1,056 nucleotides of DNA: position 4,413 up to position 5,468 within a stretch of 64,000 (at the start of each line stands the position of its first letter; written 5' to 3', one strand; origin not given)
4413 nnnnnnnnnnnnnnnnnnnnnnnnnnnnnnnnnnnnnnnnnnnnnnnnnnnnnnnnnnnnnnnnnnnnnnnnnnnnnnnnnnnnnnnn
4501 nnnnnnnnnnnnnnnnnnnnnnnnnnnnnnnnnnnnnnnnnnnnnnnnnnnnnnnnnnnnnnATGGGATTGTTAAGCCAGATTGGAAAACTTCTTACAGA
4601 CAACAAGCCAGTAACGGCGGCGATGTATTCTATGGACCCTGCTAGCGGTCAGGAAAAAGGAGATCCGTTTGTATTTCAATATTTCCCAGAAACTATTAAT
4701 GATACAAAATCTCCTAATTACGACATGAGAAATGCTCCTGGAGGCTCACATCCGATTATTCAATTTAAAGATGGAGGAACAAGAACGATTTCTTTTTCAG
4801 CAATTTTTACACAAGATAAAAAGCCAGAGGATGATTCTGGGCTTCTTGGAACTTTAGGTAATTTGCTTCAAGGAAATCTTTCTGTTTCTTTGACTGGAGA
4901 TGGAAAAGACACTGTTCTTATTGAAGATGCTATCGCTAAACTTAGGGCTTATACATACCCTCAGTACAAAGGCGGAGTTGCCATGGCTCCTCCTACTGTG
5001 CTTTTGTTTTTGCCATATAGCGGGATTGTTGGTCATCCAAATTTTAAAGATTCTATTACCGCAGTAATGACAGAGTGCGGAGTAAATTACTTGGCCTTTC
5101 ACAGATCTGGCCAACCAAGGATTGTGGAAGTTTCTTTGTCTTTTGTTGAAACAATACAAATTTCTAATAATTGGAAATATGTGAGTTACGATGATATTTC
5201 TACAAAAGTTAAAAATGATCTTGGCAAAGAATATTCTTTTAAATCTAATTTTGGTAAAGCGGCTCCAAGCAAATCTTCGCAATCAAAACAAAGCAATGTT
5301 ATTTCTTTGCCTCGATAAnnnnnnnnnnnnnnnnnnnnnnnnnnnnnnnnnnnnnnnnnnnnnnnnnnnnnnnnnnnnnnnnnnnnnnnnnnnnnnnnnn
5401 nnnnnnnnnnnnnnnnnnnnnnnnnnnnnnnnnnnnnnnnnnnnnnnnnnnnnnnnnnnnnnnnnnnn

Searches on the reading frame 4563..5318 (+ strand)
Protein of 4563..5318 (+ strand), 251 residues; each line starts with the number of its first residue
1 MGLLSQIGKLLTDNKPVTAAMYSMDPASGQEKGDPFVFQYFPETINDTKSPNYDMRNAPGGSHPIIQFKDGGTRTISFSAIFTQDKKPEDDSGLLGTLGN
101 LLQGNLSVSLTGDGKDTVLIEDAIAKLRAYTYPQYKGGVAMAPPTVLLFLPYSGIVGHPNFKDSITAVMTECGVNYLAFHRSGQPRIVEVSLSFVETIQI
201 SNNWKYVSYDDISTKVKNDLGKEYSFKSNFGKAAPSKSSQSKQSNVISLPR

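Call 104: search_protein_families(library=pfam, proteins=[window:4563-5318:+], max_evalue=0.001)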
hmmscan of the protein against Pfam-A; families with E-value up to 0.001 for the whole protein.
window:4563-5318:+ (251 aa): 1 family
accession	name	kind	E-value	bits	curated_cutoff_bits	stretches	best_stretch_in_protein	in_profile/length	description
PF19266.4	CIS_tube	-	1.3e-07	32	27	1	24-201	12-154/158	Contractile injection system tube protein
